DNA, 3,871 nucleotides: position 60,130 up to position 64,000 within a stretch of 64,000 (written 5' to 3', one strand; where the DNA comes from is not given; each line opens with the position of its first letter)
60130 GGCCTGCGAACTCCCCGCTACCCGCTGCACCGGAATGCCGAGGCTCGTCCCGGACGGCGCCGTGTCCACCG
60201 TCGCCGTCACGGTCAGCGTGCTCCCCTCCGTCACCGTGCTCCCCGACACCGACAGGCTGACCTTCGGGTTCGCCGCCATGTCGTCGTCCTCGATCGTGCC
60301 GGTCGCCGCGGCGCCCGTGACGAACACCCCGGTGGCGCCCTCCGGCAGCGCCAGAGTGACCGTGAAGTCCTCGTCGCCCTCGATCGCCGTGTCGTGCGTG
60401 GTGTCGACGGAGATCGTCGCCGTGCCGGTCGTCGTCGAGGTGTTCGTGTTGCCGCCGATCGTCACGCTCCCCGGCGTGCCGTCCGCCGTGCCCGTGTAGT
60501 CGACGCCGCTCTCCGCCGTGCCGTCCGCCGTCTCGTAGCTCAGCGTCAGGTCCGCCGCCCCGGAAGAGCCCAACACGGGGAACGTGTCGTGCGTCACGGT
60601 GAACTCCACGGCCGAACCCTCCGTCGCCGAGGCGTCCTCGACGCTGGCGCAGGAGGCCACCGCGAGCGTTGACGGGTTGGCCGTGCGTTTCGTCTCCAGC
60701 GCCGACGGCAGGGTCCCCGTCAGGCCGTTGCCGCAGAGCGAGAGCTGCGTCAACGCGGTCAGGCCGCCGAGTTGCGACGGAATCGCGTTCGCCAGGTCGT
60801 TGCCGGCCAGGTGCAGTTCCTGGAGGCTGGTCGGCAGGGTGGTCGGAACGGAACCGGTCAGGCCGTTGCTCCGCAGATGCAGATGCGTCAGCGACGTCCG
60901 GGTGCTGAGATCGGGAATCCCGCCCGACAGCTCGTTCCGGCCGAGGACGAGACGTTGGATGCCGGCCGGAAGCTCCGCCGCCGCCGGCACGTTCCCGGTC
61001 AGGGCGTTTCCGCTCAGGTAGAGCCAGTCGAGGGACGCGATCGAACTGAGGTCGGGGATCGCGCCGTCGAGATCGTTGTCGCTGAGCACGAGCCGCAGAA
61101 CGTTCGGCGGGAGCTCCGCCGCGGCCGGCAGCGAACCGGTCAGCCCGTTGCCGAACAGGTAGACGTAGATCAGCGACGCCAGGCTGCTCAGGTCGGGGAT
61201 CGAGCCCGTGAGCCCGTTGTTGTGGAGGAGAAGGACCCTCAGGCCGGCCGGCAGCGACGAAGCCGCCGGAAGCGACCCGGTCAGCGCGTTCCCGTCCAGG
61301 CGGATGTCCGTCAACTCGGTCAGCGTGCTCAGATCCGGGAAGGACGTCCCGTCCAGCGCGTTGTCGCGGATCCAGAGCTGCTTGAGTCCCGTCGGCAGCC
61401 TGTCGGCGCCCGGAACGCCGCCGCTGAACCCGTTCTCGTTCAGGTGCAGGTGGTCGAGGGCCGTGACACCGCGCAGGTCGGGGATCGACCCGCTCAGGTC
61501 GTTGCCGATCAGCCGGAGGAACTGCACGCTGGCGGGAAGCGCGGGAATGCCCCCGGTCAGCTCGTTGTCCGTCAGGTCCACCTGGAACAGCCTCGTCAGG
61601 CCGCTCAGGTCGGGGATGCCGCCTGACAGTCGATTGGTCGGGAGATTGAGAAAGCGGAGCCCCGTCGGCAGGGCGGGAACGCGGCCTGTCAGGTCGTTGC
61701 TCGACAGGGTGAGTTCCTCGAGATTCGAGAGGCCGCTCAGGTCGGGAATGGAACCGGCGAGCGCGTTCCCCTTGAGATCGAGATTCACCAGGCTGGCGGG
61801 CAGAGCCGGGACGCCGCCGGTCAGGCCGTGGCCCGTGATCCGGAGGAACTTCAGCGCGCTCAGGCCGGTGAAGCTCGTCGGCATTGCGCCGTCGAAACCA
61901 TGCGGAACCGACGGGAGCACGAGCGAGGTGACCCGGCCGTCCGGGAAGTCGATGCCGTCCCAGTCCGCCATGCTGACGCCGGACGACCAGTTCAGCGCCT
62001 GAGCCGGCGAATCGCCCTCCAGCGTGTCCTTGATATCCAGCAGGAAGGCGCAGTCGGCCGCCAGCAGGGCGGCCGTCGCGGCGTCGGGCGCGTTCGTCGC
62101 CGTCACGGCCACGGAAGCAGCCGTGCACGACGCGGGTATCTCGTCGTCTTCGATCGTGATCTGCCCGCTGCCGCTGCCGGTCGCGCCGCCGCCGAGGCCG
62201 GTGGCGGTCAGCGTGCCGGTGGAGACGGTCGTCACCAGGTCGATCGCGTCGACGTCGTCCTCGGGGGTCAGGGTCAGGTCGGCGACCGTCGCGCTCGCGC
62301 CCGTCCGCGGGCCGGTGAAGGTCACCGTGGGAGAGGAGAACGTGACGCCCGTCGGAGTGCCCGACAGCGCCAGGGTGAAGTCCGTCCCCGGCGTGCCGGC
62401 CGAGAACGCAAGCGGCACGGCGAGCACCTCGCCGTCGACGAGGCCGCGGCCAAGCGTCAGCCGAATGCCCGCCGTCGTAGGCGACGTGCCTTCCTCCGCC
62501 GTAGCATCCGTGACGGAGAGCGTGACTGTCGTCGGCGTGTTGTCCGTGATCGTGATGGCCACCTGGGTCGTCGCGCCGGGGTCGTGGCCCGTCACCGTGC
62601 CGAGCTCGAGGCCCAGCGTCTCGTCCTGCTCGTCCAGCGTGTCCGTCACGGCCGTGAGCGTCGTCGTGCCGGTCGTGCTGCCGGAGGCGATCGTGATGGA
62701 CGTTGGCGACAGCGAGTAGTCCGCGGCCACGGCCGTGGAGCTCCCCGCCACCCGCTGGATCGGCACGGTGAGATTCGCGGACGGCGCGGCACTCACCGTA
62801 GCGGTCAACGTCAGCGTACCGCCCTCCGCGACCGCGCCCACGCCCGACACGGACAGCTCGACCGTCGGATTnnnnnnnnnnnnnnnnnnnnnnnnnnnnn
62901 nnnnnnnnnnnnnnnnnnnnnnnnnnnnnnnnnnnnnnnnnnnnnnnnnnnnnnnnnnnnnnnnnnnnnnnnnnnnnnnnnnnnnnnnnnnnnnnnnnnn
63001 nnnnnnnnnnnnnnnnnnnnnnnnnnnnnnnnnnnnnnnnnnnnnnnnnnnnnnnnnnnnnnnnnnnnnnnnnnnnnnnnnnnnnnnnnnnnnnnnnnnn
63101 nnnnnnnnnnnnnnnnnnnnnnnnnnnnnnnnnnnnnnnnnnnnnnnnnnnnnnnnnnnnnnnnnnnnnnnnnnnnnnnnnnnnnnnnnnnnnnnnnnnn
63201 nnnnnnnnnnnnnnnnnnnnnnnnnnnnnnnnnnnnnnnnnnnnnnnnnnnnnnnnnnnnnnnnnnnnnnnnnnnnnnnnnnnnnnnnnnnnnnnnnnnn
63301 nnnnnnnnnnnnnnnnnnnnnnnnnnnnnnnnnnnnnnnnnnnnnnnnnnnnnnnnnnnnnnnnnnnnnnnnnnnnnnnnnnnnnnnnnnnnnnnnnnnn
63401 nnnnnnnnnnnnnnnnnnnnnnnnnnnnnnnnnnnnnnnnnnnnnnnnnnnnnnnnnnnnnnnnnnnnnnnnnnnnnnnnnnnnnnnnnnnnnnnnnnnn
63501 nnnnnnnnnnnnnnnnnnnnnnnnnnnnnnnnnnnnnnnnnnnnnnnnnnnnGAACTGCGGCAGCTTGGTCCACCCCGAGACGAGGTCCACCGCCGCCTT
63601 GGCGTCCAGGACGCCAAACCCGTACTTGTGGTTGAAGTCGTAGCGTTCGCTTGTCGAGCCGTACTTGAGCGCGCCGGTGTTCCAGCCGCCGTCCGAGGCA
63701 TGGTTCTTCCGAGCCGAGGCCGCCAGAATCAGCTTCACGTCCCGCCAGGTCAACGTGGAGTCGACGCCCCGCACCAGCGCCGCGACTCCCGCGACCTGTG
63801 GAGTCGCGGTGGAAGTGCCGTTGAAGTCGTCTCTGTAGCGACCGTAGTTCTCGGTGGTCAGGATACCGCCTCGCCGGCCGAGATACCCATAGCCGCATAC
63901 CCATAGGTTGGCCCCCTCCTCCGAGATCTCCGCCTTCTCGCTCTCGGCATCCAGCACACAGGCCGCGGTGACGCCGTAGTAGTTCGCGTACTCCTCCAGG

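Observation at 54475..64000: Giant (>3160 aa, >9.5 kb) kexin-like protease / LRR / poly-Calx-beta surface protein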

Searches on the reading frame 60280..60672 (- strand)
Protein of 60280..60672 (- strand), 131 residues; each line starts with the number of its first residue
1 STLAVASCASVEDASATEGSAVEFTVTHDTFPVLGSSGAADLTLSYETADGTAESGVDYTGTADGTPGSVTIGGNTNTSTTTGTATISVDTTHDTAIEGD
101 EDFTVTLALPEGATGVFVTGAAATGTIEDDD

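Call 24: search_protein_families(library=pfam, proteins=[window:60280-60672:-], max_evalue=1)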
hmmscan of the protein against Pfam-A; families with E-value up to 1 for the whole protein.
seq(131 aa): 1 family
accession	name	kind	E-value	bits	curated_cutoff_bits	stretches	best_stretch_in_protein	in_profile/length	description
PF03160.20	Calx-beta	-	7.7e-10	39.3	27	1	40-131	37-119/119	Calx-beta domain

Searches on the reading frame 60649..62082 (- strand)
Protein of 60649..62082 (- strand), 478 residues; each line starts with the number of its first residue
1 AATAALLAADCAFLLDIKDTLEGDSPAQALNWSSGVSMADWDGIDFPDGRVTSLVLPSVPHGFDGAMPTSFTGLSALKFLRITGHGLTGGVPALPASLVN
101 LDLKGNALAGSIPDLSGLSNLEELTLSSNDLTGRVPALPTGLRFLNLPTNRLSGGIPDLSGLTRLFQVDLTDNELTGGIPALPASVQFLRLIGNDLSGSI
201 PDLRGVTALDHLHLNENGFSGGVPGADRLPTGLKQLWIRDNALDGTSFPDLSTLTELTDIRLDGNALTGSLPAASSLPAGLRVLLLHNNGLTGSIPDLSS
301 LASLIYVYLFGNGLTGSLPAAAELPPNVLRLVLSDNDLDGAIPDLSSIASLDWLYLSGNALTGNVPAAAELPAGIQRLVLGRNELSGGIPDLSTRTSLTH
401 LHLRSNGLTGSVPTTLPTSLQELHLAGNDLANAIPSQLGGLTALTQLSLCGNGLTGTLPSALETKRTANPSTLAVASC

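Call 65: search_solved_structures(query=window:60649-62082:-, max_evalue=0.00001)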
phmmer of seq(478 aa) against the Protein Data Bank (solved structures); distinct sequences matched with E-value up to 0.00001: 206 (the best 60 are shown).
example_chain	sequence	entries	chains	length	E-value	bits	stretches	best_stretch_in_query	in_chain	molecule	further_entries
8weg_A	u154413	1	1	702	1.4e-77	264.8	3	124-416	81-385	MALE DISCOVERER 1-INTERACTING RECEPTOR-LIKE KINASE 2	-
8wei_A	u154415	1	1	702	1.9e-77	264.3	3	124-416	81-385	MALE DISCOVERER 1-INTERACTING RECEPTOR-LIKE KINASE 2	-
8wef_A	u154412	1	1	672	1.8e-75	257.8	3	124-416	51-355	MALE DISCOVERER 1-INTERACTING RECEPTOR-LIKE KINASE 2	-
6s6q_A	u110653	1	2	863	4.8e-75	256.5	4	99-462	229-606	LRR receptor-like serine/threonine-protein kinase GSO1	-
4mn8_A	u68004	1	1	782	1.2e-71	245.3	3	98-416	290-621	LRR receptor-like serine/threonine-protein kinase FLS2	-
8weh_A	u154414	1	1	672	7.4e-66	226.1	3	98-366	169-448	MALE DISCOVERER 1-INTERACTING RECEPTOR-LIKE KINASE 2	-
4mna_A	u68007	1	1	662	1e-61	212.5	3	105-413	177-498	LRR receptor-like serine/threonine-protein kinase FLS2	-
4m7e_A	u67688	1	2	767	2.5e-60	207.9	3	14-464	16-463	Protein BRASSINOSTEROID INSENSITIVE 1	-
3rgx_A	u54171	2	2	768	2.6e-60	207.9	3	14-464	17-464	Protein BRASSINOSTEROID INSENSITIVE 1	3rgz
4lsa_A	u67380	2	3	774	3.3e-60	207.5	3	14-464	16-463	Protein BRASSINOSTEROID INSENSITIVE 1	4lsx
3riz_A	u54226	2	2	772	4.5e-60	207.1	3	14-464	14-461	Protein BRASSINOSTEROID INSENSITIVE 1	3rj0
9s87_A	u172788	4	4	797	5.3e-60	206.9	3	14-466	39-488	Protein BRASSINOSTEROID INSENSITIVE 1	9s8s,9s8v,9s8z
5gr8_A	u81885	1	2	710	5.8e-60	206.7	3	216-462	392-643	Leucine-rich repeat receptor-like protein kinase PEPR1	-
6fif_A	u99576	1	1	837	1.4e-59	205.5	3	14-464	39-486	Protein BRASSINOSTEROID INSENSITIVE 1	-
8yaa_A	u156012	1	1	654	3.7e-58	200.8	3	97-367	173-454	MDIS1-interacting receptor like kinase 2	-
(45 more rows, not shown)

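Call 84: find_homologous_proteins(query=window:60670-62079:-, max_evalue=1e-10)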
Query window:60670-62079:- (470 aa): 2317 proteins with E <= 1e-10 among 8000 candidates; the best 120 are listed.
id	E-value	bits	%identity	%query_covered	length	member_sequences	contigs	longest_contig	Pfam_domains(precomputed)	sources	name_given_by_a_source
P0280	2.7e-81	292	35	97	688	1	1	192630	PF24141.2,PF00560.40,PF12799.14,PF13855.13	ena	-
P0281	1.2e-80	290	41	77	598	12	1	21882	PF23598.2,PF25019.1,PF00560.40,PF12799.14,PF13855.13,PF23211.1,PF00041.28,PF16656.12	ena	-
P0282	3.2e-76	275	34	91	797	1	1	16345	PF23598.2,PF13516.13,PF24141.2,PF25019.1,PF00560.40,PF12799.14,PF13855.13,PF23211.1,PF00041.28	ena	-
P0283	4.0e-73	265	42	85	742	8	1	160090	PF23598.2,PF13516.13,PF24141.2,PF25019.1,PF00560.40,PF12799.14,PF25013.1,PF13855.13,PF23211.1,PF00041.28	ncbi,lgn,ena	-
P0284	3.9e-72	262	41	77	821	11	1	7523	PF23598.2,PF00560.40,PF12799.14,PF13855.13,PF00041.28,PF16656.12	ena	-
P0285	9.5e-71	257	31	97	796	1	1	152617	PF00560.40,PF12799.14,PF13855.13,PF00041.28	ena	-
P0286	1.2e-70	257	42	99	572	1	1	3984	PF23598.2,PF13516.13,PF25019.1,PF00560.40,PF12799.14,PF13855.13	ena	-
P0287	9.6e-70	254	39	99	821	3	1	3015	PF24048.2,PF23598.2,PF24141.2,PF25019.1,PF00560.40,PF12799.14,PF13855.13,PF23211.1,PF00041.28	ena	-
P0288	4.1e-68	249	35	81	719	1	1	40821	PF23598.2,PF24141.2,PF00560.40,PF12799.14,PF13855.13,PF23211.1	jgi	jgi:Leucine-rich repeat (LRR) protein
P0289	1.0e-64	237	41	68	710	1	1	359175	PF07679.23,PF23598.2,PF13927.13,PF00560.40,PF12799.14,PF13855.13,PF23211.1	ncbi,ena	-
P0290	5.8e-64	235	38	97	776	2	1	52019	PF23598.2,PF13516.13,PF03160.21,PF25019.1,PF00560.40,PF23892.2,PF12799.14,PF13855.13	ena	-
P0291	1.2e-63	234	37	99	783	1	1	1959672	PF24141.2,PF25019.1,PF00560.40,PF12799.14,PF13855.13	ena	-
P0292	1.3e-63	234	34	81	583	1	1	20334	PF19190.7,PF23598.2,PF24758.2,PF25019.1,PF00560.40,PF13004.14,PF12799.14,PF13855.13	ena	-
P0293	1.7e-63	233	41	61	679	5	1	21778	PF23598.2,PF24141.2,PF25019.1,PF00560.40,PF12799.14,PF13855.13,PF23211.1,PF00041.28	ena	-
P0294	2.0e-63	233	35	98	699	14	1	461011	PF23598.2,PF24141.2,PF25019.1,PF00560.40,PF12799.14,PF13855.13,PF23211.1,PF00041.28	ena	-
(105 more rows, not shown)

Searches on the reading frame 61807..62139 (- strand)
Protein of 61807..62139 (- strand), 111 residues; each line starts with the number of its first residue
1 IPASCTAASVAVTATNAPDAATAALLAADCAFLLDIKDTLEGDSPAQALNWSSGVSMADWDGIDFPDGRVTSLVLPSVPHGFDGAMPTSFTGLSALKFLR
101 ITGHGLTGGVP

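Call 24: search_protein_families(library=pfam, proteins=[window:61807-62139:-], max_evalue=1)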
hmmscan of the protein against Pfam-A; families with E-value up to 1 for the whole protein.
seq(111 aa): 0 families

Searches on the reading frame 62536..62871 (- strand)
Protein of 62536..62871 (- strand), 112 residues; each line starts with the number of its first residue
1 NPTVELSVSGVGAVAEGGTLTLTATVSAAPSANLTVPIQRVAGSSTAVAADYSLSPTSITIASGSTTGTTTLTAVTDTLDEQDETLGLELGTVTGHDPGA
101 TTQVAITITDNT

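Call 24: search_protein_families(library=pfam, proteins=[window:62536-62871:-], max_evalue=1)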
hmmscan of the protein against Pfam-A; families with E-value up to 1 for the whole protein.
seq(112 aa): 4 families
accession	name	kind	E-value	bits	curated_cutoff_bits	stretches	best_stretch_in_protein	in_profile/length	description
PF20579.4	LapA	-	7.1e-06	26.8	27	1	3-96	2-80/99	LapA domain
PF16397.10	DUF5006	-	2.2e-05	24.2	34.1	1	13-110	158-252/263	Domain of unknown function (DUF5006)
PF03160.20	Calx-beta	-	2.9e-05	24.5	27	1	30-111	35-118/119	Calx-beta domain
PF13629.12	T2SS-T3SS_pil_N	-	0.026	14.7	23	1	26-76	9-58/72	Pilus formation protein N terminal region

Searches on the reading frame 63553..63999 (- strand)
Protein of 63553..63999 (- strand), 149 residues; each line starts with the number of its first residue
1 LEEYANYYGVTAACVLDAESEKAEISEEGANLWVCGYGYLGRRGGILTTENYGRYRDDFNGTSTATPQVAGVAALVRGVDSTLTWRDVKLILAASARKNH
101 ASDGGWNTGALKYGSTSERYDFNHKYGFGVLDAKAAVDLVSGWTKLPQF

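Call 24: search_protein_families(library=pfam, proteins=[window:63553-63999:-], max_evalue=1)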
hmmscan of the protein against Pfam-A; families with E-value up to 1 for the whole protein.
seq(149 aa): 2 families
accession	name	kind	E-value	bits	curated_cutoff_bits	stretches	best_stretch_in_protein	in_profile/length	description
PF00082.27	Peptidase_S8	-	4.1e-10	39.9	21.8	1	19-115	199-274/288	Subtilase family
PF09175.15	Vit_b-sht_shell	-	0.031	14.6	27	1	108-148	62-102/167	Vitellinogen, beta-sheet shell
